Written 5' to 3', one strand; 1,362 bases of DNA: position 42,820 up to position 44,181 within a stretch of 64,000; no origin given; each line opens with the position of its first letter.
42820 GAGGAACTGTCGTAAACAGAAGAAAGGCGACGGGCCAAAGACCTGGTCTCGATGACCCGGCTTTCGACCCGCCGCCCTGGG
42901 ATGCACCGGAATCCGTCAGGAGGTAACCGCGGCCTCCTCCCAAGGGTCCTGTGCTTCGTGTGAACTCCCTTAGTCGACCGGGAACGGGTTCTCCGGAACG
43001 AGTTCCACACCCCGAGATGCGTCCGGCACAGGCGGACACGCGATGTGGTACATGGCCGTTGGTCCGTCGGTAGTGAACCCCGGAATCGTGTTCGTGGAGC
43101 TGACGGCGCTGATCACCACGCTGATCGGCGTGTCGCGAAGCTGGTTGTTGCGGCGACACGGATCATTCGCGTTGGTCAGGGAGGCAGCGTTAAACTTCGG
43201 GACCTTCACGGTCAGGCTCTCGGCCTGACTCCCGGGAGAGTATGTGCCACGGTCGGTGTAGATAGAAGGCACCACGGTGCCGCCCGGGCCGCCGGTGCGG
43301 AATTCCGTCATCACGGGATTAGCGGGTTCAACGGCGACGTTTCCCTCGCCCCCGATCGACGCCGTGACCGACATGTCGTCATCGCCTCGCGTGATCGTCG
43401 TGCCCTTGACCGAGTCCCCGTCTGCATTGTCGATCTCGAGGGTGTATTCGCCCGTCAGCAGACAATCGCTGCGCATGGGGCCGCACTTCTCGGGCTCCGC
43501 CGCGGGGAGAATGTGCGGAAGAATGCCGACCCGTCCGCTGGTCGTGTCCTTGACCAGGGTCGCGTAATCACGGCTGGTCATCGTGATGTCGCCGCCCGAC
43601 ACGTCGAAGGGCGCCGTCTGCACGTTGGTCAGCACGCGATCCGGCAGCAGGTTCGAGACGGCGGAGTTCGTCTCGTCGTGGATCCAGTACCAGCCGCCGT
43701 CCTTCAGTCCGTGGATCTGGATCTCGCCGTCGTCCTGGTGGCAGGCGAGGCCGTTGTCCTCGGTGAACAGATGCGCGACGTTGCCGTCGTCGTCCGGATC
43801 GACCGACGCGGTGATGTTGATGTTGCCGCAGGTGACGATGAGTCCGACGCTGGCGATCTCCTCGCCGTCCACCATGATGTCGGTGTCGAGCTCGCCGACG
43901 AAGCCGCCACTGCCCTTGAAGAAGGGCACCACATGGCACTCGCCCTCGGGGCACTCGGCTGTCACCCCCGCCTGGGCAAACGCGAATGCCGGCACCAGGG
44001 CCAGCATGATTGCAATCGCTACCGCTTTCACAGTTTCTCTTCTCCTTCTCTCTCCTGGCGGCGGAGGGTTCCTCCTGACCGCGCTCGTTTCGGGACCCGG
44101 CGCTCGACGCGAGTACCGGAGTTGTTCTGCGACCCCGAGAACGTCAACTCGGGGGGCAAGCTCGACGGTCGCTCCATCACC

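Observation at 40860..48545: Tandem array of four secreted-protein genes with homogenised ends and divergent C-terminal cassettes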

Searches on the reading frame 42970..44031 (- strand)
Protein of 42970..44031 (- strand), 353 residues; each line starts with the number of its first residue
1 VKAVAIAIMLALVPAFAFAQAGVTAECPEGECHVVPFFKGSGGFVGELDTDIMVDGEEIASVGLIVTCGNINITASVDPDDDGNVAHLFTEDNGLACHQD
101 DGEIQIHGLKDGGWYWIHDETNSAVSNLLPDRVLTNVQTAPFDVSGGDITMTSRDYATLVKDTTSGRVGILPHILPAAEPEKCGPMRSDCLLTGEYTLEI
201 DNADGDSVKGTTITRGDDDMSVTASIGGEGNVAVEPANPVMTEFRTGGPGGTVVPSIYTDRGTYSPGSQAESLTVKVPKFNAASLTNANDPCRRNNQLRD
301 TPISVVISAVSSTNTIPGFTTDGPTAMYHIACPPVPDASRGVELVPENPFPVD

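Call 4: search_protein_families(library=pfam, proteins=[window:42970-44031:-], max_evalue=1)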
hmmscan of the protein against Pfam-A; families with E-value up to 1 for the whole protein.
window:42970-44031:- (353 aa): 0 families

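Call 9: find_homologous_proteins(query=window:42970-44031:-, max_evalue=0.001)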
Query window:42970-44031:- (353 aa): 212 proteins with E <= 0.001 among 4823 candidates; the best 120 are listed.
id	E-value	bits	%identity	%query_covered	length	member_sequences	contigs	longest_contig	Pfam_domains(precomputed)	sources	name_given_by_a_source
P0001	6.0e-236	800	100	100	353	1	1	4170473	-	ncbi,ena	-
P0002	6.7e-185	632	80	99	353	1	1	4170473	-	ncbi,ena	-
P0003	4.6e-174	596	76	100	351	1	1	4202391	-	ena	-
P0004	1.1e-161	556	73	100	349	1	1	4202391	-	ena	-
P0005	1.7e-143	496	65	100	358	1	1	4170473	-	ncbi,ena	-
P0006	1.7e-136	473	66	95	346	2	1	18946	-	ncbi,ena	-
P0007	8.3e-126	438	58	100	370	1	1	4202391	-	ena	-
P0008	6.4e-118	412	57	100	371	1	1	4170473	-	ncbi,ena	-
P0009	3.1e-70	255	46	89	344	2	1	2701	-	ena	-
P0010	1.5e-61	226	41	100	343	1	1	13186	-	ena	-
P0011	9.0e-57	211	41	100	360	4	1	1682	-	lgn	-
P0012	1.2e-56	210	40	100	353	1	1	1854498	-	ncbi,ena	-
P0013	7.4e-56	208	39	100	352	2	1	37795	-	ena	-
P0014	7.6e-55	204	38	100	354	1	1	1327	-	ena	-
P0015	2.8e-53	199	40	100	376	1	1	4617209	-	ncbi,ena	-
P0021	2.8e-50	189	34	99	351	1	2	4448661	-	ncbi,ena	-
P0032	4.7e-45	172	33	98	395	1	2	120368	-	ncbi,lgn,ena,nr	ncbi:MAG: hypothetical protein OYL92_10460 [Acidobacteriota bacterium]|nr:hypothetical protein [Acid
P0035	1.7e-44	170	36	100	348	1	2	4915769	-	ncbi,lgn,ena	-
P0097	1.2e-31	128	40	61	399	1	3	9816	-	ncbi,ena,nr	ncbi:MAG: hypothetical protein F4018_04380 [Acidobacteria bacterium]|nr:hypothetical protein [Acidob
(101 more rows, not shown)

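Call 12: find_encoding_contigs(protein=P0001, flank=10000, max_places=3)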
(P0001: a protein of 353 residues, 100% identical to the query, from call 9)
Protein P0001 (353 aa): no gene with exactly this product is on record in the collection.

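Call 13: find_encoding_contigs(protein=P0003, flank=10000, max_places=3)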
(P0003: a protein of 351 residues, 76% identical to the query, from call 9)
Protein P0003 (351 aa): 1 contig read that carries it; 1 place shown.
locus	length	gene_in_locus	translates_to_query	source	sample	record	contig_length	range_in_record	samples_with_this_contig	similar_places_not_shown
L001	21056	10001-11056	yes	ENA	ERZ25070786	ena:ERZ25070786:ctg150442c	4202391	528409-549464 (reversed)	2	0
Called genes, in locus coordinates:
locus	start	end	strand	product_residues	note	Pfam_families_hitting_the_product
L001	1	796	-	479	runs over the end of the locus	-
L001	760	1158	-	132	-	PF03551:PadR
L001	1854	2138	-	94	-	-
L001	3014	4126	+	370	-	-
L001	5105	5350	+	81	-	-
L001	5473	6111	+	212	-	-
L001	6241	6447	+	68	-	-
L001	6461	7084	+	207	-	PF01609:DDE_Tnp_1 (weak)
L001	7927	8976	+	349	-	-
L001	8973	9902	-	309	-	-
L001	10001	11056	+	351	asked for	-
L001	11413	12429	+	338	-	PF00535:Glycos_transf_2, PF13506:Glyco_transf_21, PF13641:Glyco_tranf_2_3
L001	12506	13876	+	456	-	PF13727:CoA_binding_3 (weak), PF02397:Bac_transf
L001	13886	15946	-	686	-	PF04932:Wzy_C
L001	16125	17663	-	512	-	PF00501:AMP-binding, PF13193:AMP-binding_C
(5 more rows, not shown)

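Call 19: search_protein_families(library=ncbifam, proteins=[window:42970-44031:-], max_evalue=0.01)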
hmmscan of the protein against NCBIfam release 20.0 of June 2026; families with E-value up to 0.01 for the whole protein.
window:42970-44031:- (353 aa): 0 families

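Call 23: find_related_loci(query=A2, collection=genome_contigs, flank=10000)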
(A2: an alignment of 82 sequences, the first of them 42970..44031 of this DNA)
Query A2 (353 aa) in genome_contigs; peptide patterns used: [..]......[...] (x = any residue, [..] = any of these).
80 stretches matched a pattern; 69 encode a relative of the query (tblastn E <= 1e-3); 60 distinct loci.
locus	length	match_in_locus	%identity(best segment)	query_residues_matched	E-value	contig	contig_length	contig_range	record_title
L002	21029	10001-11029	38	1-352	3e-64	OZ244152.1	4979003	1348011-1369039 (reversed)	MAG: Candidatus Multivorans sp. isolate afea6ae8-3198-4470-b6a0-f74c278aea2c genome assembly, chromosome: 1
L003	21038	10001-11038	38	1-352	2e-62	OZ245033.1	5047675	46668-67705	MAG: Candidatus Multivorans sp. isolate ccabee53-d9e3-4e52-b566-adb1483e4997 genome assembly, chromosome: 1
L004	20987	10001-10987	40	1-352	1e-61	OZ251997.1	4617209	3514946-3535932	MAG: Candidatus Multivorans sp. isolate 0020eb3c-7439-4c9e-8c72-55202c0a045f genome assembly, chromosome: 1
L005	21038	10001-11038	34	4-353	1e-53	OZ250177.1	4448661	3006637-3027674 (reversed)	MAG: Candidatus Multivorans sp. isolate 36e5008e-f582-4c91-8c3b-5baff8031e1a genome assembly, chromosome: 1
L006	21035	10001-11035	37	4-352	3e-53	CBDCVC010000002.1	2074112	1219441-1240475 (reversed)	MAG: Candidatus Multivorans sp. isolate d43f0643-08c3-4d58-9c0e-53586e9ec49c genome assembly, contig: contig_2, whole ge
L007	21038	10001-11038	36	2-353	1e-49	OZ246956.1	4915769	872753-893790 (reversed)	MAG: Thermoanaerobaculia bacterium isolate 44e70480-f7af-46fd-94ad-8fb40e9277de genome assembly, chromosome: 1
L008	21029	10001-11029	37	7-353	2e-48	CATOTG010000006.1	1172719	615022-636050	MAG: uncultured Thermoanaerobaculia bacterium isolate 2de50437-b26d-4e32-99b7-ac34be852a58 genome assembly, contig: cont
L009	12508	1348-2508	35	1-350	2e-47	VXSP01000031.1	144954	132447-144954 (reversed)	MAG: Holophagales bacterium isolate SB0665_bin_19 NODE_70_length_144954_cov_30.169877, whole genome shotgun sequence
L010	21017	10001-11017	34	4-353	3e-47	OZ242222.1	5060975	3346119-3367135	MAG: Candidatus Multivorans sp. isolate 294fb325-5f7d-45f9-a7ea-d7aadbeafeef genome assembly, chromosome: 1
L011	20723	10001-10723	43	2-241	3e-46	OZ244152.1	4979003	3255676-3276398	MAG: Candidatus Multivorans sp. isolate afea6ae8-3198-4470-b6a0-f74c278aea2c genome assembly, chromosome: 1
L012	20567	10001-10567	44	4-189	8e-45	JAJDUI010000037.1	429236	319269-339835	MAG: Thermoanaerobaculia bacterium isolate jk18x1bzbins.73 k141_1578269, whole genome shotgun sequence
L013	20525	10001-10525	49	1-178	2e-44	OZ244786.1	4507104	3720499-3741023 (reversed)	MAG: Candidatus Multivorans sp. isolate 506956bb-d3ba-4b36-a8b3-9439da49a84d genome assembly, chromosome: 1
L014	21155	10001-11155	31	6-353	5e-43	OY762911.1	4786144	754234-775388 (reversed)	MAG: Thermoanaerobaculia bacterium isolate 14c23368-4dca-4d55-9b94-f295180eceef genome assembly, chromosome: 1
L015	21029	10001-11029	34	2-353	2e-41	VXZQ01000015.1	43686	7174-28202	MAG: Holophagales bacterium isolate SB0670_bin_39 NODE_494_length_43686_cov_56.277853, whole genome shotgun sequence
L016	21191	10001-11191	32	1-353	2e-41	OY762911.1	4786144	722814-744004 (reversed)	MAG: Thermoanaerobaculia bacterium isolate 14c23368-4dca-4d55-9b94-f295180eceef genome assembly, chromosome: 1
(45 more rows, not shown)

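Call 27: find_encoding_contigs(protein=P0035, flank=10000, max_places=2)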
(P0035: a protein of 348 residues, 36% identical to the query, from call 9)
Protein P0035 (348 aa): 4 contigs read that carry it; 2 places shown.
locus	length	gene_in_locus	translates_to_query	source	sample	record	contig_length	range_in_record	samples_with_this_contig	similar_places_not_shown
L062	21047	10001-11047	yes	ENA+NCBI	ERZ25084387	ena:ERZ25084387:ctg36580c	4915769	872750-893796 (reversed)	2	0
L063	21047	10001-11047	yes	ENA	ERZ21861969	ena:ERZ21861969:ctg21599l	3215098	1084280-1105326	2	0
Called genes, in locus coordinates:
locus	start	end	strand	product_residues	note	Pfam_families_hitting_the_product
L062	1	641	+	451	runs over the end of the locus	PF13175:AAA_15 (weak), PF13304:AAA_21, PF13175:AAA_15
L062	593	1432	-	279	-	PF01048:PNP_UDP_1 (weak)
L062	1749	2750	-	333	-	PF04055:Radical_SAM, PF11946:DUF3463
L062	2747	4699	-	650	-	PF13249:SQHop_cyclase_N, PF13243:SQHop_cyclase_C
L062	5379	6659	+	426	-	-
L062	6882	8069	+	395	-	-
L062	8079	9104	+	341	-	-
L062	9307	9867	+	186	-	-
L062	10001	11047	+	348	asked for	-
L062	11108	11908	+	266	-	PF01061:ABC2_membrane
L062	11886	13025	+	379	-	PF00535:Glycos_transf_2, PF13641:Glyco_tranf_2_3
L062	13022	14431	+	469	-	-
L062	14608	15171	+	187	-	PF01661:Macro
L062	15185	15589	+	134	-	-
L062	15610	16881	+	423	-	PF01676:Metalloenzyme, PF10143:PhosphMutase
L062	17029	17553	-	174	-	-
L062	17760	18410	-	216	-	PF02545:Maf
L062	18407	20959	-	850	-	PF17957:Big_7 (faint), PF00092:VWA (weak), PF13519:VWA_2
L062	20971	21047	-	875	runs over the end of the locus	PF17957:Big_7 (faint), PF00092:VWA, PF13519:VWA_2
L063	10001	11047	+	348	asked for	-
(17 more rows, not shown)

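Call 28: find_encoding_contigs(protein=P0021, flank=10000, max_places=2)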
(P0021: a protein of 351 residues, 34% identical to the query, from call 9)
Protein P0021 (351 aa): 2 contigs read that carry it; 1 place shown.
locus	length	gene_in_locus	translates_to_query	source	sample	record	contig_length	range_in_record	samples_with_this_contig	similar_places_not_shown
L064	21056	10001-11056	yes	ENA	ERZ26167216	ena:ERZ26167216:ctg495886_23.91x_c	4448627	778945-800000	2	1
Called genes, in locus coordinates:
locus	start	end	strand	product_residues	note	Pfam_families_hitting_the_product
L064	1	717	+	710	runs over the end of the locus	PF20434:BD-FAE, PF00326:Peptidase_S9, PF01738:DLH, PF07859:Abhydrolase_3 (weak)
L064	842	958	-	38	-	-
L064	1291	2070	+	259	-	PF08797:HIRAN (weak)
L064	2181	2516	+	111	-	PF14864:Alkyl_sulf_C (weak), PF02036:SCP2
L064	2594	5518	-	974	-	PF13620:CarboxypepD_reg (faint)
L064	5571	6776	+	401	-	PF09994:T6SS_Tle1-like_cat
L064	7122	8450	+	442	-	-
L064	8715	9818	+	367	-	-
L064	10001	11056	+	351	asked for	-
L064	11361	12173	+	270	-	PF01061:ABC2_membrane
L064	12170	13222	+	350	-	PF00535:Glycos_transf_2, PF13641:Glyco_tranf_2_3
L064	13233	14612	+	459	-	-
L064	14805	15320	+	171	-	PF01661:Macro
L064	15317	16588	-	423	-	PF01676:Metalloenzyme, PF10143:PhosphMutase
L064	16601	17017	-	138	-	-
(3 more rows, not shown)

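Call 30: search_protein_families(library=pfam, proteins=[L062:13022-14431:+, L062:11108-11908:+, L062:9307-9867:+, L062:5379-6659:+, L062:6882-8069:+, L062:8079-9104:+], max_evalue=0.1)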
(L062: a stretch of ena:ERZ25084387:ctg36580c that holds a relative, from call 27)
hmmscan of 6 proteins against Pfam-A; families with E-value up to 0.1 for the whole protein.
L062:13022-14431:+ (469 aa): 1 family
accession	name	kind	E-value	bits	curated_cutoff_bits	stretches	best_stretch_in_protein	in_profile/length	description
PF13527.13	Acetyltransf_9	-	0.0019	18.6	25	1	137-225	1-85/127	Acetyltransferase (GNAT) domain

L062:11108-11908:+ (266 aa): 2 families
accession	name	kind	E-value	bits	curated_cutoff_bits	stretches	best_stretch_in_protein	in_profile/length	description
PF01061.29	ABC2_membrane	-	2.2e-12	47.4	26.9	1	20-228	4-210/211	ABC-2 type transporter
PF10746.14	Phage_holin_2_2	-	0.038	14.1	25.4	1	182-200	26-44/61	Phage holin T7 family, holin superfamily II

L062:9307-9867:+ (186 aa): 15 families
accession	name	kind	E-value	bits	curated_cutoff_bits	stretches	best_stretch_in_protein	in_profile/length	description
PF07798.16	CCDC90-like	-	1.3e-18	67.9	33.5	1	9-183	1-174/175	Coiled-coil domain-containing protein 90-like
PF01442.23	Apolipoprotein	-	4.9e-10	39.9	90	2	91-176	33-118/190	Apolipoprotein A1/A4/E domain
PF15035.11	Rootletin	-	1.7e-05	25.3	36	0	93-123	155-185/188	Ciliary rootlet component, centrosome cohesion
PF00831.28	Ribosomal_L29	-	9.2e-05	22.8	24.5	0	84-109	2-27/57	Ribosomal L29 protein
PF23460.1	ZMYND8_CC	-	0.00021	21.9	27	0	122-157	2-37/65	ZMYND8 protein coiled-coil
PF05478.16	Prominin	-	0.00035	19.2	34.3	1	56-178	311-431/799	Prominin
PF04513.17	Baculo_PEP_C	-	0.0015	19.1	38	1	103-163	35-95/140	Baculovirus polyhedron envelope protein, PEP, C terminus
PF07295.17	DUF1451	-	0.004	17.8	26.1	1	65-157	8-99/146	Zinc-ribbon containing domain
PF17956.6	NAPRTase_C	-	0.0068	17.3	23.3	0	43-68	66-91/111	Nicotinate phosphoribosyltransferase C-terminal domain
PF03118.21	RNA_pol_A_CTD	-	0.011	15.9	23.8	0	85-123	28-66/67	Bacterial RNA polymerase, alpha chain C terminal domain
PF07889.17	DUF1664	-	0.012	16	34.6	1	84-163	30-104/124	Protein of unknown function (DUF1664)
PF21007.2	FBF1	-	0.029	13.4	45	1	50-110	71-131/524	Fas-binding factor 1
PF10186.14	ATG14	-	0.039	13.5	33.2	1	43-151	46-163/347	Vacuolar sorting 38 and autophagy-related subunit 14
PF11068.13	YlqD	-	0.077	13.8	27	1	96-162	17-83/131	YlqD protein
PF10241.14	KxDL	-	0.083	13.6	27.2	0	44-106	6-66/86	Uncharacterized conserved protein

L062:5379-6659:+ (426 aa): 0 families

L062:6882-8069:+ (395 aa): 0 families

L062:8079-9104:+ (341 aa): 1 family
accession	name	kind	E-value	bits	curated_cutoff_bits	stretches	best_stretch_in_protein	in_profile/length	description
PF10633.15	NPCBM_assoc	-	0.011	16.4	24.4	0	188-212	28-53/78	NPCBM-associated, NEW3 domain of alpha-galactosidase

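Call 31: predict_structure(alignment_id=A2)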
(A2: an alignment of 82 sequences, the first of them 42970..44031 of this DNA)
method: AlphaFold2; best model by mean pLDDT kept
length: 353 residues; sequences in the alignment: 82
mean_pLDDT: 86.9   pTM: 0.63
mean pLDDT of the five models: 86.9, 86.2, 85.8, 85.2, 81.5
residues with pLDDT >= 90: 231; 70-90: 74; 50-70: 35; < 50: 13
segments of 3 or more residues with pLDDT < 50: 1-3, 16-23
pLDDT, mean of each block of 10 residues (from residue 1): 52 48 63 93 97 91 94 95 97 91 94 92 92 89 91 91 92 86 77 93 96 95 94 92 94 89 78 95 85 92 96 93 94 81 58 56
secondary structure, 60 per line:
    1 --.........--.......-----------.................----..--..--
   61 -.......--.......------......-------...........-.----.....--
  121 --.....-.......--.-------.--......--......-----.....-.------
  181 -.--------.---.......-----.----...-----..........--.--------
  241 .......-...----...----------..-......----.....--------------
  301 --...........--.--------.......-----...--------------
elements in order: H3-11 H14-20 E32-48 E62-68 E71-77 E84-89 E97-107 E114-118 E123-127 H131-135 E149-154 E157-162 E168-172 E195-201 E212-214 E220-229 E241-247 E272-277 H282-286 E303-313 E325-331

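Call 33: search_protein_representatives(alignment_id=A2)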
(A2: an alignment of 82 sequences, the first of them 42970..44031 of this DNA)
Query: 82 sequences, 356 profile positions. Proteins with E-value up to 0.001 (for the whole library): 266; up to 1e-10: 229; up to 1e-30: 158. The best 150 are listed.
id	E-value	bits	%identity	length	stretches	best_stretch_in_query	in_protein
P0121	1.1e-151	521.5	-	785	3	4-354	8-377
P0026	1.1e-125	436.0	-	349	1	1-355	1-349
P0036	3.8e-115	401.4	-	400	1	1-354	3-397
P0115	3.9e-109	381.6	-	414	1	1-355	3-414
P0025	4.1e-109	381.5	-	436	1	1-355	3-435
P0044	1.3e-108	379.9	-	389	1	1-355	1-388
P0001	1.8e-108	379.5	-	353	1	2-355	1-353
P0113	5.1e-106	371.4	-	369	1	2-355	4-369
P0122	1.8e-105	369.5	-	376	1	1-355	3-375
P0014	1.1e-104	367.0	-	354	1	1-355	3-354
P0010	1.3e-103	363.4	-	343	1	1-355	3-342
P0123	4.6e-102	358.3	-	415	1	1-355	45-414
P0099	7.2e-101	354.4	-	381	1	2-355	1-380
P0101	5.9e-100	351.4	-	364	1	1-355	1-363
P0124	2.2e-99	349.5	-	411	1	1-354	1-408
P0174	4.1e-73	263.1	-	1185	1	23-342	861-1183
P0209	1.3e-42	162.8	-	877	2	27-173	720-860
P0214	4.9e-39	151.0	-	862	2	31-182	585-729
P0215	1.2e-38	149.8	-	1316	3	23-231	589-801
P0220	2.3e-37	145.5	-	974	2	27-169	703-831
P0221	2.7e-37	145.3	-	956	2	32-171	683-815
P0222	3.6e-37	144.9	-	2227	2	27-171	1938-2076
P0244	1.1e-32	130.2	-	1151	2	32-175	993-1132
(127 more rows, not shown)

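Call 41: fold_search(model_id=the predicted structure, library=pdb)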
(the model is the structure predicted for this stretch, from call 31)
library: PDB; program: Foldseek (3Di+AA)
matches with E <= 10: 1511; with E <= 0.001: 3
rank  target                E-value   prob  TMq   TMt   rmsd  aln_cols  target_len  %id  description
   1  8beg_B                1.8e-05  0.96  0.16  0.09  19.0       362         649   11  Structure of Ig-like domains from PrgB (released 2022-11-30)
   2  8beg_A                3.2e-05  0.97  0.16  0.10  18.9       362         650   11  Structure of Ig-like domains from PrgB (released 2022-11-30)
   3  7sl1_A                1.6e-04  0.84  0.15  0.08  17.9       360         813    8  Full-length insulin receptor bound with site 1 binding deficient mutant insulin (A-V3E) (released 2022-03-30)
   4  6kzb_A                1.3e-03  0.66  0.17  0.11  18.0       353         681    8  Transglutaminase2 complexed with calcium (released 2020-12-09)
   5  4pyg_A                1.7e-03  0.60  0.17  0.11  16.8       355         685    8  Transglutaminase2 complexed with GTP (released 2015-02-11)
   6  8eyy_A                1.7e-03  0.57  0.17  0.09  23.3       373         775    8  Cryo-EM structure of 4 insulins bound full-length mouse IR mutant with physically decoupled alpha CTs (C684S/C685S/C68 (released 2022-11-09)
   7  4yok                  2.2e-03  0.82  0.18  0.27  20.7       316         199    9  Crystal structure of a DUF3823 family protein (PARMER_04126) from Parabacteroides merdae ATCC 43184 at 1.80 A resolution (released 2015-03-25)
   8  1p7h_L                3.2e-03  0.33  0.14  0.16  18.1       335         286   11  Structure of NFAT1 bound as a dimer to the HIV-1 LTR kB element (released 2003-09-23)
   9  7sl6_A                3.8e-03  0.33  0.14  0.08  24.3       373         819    8  Full-length insulin receptor bound with site 2 binding deficient mutant insulin (B-L17R) -- symmetric conformation (released 2022-03-30)
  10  3lso_A                3.8e-03  0.25  0.15  0.13  21.6       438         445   12  Crystal structure of Putative membrane anchored protein from Corynebacterium diphtheriae (released 2010-02-23)
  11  6kzb_C                4.4e-03  0.57  0.18  0.12  16.6       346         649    8  Transglutaminase2 complexed with calcium (released 2020-12-09)
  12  7sl3_A                4.4e-03  0.38  0.15  0.08  24.3       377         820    8  Full-length insulin receptor bound with site 2 binding deficient mutant insulin (A-L13R) -- symmetric conformation (released 2022-03-30)
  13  8ez0_A                5.4e-03  0.33  0.14  0.08  25.2       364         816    8  Cryo-EM structure of 4 insulins bound full-length mouse IR mutant with physically decoupled alpha CTs (C684S/C685S/C68 (released 2022-11-09)
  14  1mkf_A                5.7e-03  0.38  0.17  0.16  27.6       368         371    9  VIRAL CHEMOKINE BINDING PROTEIN M3 FROM MURINE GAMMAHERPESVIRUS 68 (released 2002-11-13)
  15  6a8p_A                6.1e-03  0.60  0.19  0.12  14.1       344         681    8  Transglutaminase 2 mutant G224V in complex with GTP (released 2018-09-26)
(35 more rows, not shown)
